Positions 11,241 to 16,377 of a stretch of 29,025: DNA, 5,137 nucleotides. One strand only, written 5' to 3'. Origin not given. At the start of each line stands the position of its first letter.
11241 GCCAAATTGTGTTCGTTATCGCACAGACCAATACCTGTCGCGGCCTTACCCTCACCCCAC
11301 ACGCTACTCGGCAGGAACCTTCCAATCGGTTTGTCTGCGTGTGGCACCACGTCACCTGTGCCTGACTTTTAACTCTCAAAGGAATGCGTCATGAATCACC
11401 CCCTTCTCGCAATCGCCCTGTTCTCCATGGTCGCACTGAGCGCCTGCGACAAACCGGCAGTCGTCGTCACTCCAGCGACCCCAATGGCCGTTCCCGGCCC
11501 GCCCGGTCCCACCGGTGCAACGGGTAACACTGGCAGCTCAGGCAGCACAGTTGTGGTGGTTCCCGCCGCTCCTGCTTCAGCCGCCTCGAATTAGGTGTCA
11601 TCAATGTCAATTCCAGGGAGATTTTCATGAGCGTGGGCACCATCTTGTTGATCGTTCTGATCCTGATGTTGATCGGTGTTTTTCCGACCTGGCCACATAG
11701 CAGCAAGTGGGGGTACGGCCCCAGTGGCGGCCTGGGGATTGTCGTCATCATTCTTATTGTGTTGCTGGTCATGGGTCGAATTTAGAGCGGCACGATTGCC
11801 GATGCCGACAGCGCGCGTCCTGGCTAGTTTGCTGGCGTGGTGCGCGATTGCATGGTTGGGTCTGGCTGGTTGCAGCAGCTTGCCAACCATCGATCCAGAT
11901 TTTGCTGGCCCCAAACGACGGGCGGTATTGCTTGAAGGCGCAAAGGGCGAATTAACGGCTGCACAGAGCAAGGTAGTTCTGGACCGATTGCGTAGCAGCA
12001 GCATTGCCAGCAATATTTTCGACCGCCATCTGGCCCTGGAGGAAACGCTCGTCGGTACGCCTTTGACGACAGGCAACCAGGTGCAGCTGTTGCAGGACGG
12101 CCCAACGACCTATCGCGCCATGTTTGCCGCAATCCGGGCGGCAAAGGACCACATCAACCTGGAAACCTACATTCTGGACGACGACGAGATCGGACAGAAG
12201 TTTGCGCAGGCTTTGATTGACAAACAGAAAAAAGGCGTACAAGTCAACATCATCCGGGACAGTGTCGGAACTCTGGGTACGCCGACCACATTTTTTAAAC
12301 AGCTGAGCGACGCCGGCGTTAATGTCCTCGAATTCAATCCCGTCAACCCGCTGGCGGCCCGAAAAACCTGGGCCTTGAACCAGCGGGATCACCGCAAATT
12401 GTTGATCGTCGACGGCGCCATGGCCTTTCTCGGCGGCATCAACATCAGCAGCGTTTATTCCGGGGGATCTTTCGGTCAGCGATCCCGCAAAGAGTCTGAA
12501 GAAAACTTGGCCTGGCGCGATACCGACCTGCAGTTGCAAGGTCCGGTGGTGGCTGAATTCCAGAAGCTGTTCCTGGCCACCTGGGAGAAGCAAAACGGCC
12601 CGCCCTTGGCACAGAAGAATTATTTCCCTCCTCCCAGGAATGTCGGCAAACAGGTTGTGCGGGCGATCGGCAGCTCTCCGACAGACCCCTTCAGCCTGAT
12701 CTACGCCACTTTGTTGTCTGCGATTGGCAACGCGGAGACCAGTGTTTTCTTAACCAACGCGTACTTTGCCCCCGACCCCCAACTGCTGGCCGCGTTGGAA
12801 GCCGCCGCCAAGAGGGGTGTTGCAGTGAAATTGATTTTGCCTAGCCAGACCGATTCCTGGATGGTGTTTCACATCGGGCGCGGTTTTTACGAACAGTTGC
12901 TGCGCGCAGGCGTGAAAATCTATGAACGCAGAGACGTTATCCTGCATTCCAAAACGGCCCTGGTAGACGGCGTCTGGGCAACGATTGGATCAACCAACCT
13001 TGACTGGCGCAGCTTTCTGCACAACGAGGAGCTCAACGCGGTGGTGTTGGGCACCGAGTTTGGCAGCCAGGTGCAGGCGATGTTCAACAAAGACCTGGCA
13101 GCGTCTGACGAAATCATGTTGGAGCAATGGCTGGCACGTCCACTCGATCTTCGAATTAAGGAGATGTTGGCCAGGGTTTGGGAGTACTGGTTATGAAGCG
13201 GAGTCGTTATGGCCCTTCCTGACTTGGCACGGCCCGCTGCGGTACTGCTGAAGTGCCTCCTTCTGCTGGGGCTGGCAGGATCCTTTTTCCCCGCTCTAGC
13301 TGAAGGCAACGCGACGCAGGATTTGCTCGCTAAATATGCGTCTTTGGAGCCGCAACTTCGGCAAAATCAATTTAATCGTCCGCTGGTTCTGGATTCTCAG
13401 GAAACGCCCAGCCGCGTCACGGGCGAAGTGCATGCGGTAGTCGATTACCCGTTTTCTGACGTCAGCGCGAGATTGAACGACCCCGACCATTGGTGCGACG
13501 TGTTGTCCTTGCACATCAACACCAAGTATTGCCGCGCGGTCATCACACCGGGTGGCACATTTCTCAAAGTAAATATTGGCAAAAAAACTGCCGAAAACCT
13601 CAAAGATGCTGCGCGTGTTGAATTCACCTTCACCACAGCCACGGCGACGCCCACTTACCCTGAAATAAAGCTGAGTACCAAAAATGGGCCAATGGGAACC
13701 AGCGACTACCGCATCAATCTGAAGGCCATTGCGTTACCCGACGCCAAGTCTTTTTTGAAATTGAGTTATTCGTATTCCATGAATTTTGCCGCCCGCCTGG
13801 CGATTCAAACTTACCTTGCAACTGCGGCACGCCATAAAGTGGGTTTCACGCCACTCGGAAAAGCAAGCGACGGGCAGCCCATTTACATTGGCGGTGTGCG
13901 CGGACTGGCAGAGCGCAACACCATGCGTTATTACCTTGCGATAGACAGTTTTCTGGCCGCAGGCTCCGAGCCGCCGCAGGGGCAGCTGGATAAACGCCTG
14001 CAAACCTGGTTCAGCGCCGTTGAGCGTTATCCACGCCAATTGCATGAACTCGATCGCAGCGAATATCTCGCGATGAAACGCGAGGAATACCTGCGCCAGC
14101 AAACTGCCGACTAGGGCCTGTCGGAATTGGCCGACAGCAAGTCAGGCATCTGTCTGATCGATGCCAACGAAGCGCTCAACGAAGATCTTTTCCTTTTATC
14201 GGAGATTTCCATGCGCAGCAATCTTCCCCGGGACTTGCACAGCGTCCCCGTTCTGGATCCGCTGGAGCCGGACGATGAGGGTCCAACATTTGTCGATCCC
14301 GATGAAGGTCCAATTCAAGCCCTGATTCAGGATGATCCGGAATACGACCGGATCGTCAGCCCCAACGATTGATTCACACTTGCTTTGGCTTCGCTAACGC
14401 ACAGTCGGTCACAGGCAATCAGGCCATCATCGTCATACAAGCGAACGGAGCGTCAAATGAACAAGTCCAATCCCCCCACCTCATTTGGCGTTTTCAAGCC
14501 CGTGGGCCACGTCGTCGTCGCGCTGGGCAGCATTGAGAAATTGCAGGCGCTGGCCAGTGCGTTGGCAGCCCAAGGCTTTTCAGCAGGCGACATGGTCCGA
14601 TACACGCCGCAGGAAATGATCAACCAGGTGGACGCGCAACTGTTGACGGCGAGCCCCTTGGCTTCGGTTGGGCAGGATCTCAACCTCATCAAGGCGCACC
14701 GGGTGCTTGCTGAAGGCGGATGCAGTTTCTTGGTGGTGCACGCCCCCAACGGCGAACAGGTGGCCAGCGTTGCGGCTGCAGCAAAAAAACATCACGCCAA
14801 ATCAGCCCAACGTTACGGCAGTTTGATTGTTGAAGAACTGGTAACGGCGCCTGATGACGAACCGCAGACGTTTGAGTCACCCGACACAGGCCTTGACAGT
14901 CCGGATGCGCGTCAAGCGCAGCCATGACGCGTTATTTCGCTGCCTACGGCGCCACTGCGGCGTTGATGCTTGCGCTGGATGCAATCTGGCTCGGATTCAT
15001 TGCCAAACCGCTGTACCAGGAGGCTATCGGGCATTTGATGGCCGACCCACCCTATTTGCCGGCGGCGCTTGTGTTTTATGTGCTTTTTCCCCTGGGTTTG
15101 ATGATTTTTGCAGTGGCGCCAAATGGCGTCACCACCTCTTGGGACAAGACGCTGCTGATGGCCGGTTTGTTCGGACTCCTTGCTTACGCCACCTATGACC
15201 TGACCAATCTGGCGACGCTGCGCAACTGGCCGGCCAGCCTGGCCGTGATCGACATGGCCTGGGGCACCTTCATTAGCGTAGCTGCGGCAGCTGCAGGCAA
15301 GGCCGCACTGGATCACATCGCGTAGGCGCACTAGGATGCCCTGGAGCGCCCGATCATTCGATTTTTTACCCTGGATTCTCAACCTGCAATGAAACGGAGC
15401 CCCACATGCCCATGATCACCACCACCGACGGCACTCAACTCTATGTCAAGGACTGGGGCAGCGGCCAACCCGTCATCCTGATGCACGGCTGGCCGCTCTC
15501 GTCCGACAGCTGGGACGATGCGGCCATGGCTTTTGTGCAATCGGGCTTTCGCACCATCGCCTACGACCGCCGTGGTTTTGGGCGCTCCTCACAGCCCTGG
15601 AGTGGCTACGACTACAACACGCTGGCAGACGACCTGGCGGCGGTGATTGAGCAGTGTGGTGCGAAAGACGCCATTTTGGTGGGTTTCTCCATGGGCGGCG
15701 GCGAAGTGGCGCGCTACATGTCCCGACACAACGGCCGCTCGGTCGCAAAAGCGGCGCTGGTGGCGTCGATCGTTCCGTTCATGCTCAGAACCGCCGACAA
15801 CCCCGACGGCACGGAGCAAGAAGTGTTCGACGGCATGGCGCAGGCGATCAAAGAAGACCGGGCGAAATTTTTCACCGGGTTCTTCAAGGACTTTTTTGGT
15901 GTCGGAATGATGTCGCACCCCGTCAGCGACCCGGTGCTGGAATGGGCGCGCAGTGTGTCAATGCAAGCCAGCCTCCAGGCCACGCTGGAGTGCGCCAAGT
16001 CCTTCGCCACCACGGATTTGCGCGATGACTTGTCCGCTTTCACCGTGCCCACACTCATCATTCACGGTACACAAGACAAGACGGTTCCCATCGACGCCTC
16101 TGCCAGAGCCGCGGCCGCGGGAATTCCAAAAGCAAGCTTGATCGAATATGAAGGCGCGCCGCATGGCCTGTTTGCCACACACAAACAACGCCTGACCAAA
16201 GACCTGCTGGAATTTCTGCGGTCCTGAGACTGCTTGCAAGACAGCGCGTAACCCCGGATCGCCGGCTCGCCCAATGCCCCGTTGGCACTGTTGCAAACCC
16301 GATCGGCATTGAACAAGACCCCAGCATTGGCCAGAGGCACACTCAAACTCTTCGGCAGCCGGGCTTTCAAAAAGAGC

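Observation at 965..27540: Candidate undescribed regulon: a GacA/UvrY-type 18-bp palindrome upstream of the stress genes, next to its likely regulator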

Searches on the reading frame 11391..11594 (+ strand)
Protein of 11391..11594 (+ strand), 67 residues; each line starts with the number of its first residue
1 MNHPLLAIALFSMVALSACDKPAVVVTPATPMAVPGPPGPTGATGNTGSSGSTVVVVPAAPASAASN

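Call 6: search_protein_families(library=pfam, proteins=[window:11391-11594:+], max_evalue=0.01)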
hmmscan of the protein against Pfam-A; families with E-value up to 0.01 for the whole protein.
window:11391-11594:+ (67 aa): 1 family
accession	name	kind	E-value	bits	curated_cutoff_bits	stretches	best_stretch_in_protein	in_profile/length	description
PF01391.23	Collagen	-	0.0053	16.9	27.2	1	35-51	9-25/60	Collagen triple helix repeat (20 copies)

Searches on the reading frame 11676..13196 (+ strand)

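Call 6: search_protein_families(library=pfam, proteins=[window:11676-13196:+], max_evalue=0.01)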
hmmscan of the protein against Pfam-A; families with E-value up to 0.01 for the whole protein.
window:11676-13196:+ (506 aa): 2 families
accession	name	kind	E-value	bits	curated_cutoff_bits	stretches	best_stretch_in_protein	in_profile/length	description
PF13091.12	PLDc_2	-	1.3e-44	151.7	27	2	346-473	1-131/132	PLD-like domain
PF00614.28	PLDc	-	1.9e-09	37.5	21.9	1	237-261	4-28/28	Phospholipase D Active site motif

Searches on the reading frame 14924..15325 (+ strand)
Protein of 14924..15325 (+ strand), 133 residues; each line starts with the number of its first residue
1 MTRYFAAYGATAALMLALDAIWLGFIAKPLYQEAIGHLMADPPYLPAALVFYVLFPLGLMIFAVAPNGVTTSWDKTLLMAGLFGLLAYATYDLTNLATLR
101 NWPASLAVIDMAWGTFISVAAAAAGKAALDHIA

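Call 7: search_protein_families(library=pfam, proteins=[window:14924-15325:+], max_evalue=0.01)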
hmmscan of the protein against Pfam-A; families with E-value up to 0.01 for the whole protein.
window:14924-15325:+ (133 aa): 1 family
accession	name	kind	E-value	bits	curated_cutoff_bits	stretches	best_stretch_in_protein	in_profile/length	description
PF09945.14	DUF2177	-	1.5e-41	141.8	26.9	1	5-125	2-122/124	Predicted membrane protein (DUF2177)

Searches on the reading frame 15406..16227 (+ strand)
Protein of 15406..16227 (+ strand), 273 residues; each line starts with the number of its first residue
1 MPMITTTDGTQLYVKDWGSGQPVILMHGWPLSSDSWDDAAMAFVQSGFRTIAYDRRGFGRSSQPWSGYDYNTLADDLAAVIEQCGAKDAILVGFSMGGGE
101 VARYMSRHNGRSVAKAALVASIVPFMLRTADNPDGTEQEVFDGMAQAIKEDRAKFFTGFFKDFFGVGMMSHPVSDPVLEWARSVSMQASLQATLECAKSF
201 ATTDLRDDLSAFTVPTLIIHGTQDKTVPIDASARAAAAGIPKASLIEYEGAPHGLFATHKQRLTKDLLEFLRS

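Call 7: search_protein_families(library=pfam, proteins=[window:15406-16227:+], max_evalue=0.01)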
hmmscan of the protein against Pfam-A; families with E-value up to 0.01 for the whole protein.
window:15406-16227:+ (273 aa): 11 families
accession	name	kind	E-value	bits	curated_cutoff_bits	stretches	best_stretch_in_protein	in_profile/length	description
PF00561.26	Abhydrolase_1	-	2.9e-36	125.8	25.8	1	22-259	2-244/245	alpha/beta hydrolase fold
PF12697.13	Abhydrolase_6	-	6.5e-25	89.5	26.3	1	23-259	1-210/217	Alpha/beta hydrolase family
PF12146.15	Hydrolase_4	-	2.6e-23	83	27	2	23-123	7-111/239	Serine aminopeptidase, S33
PF00326.27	Peptidase_S9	-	6e-05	23.1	22.6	1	161-272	86-207/213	Prolyl oligopeptidase family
PF12740.14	PETase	-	0.00018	21.4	28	0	188-266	143-224/263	PET hydrolase-like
PF12695.13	Abhydrolase_5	-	0.00096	19.4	27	0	199-258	86-145/164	Alpha/beta hydrolase family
PF08386.16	Abhydrolase_4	-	0.0015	19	21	1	196-272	15-92/103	TAP-like protein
PF20434.5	BD-FAE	-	0.0026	17.7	26.8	1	208-234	184-210/215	BD-FAE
PF03959.19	FSH1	-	0.0035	17.5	21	0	210-251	157-198/211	Serine hydrolase (FSH1)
PF02230.22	Abhydrolase_2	-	0.0038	17.5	23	0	205-237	146-180/217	Phospholipase/Carboxylesterase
PF02129.25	Peptidase_S15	-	0.0039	17.4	23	0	37-81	46-84/262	X-Pro dipeptidyl-peptidase (S15 family)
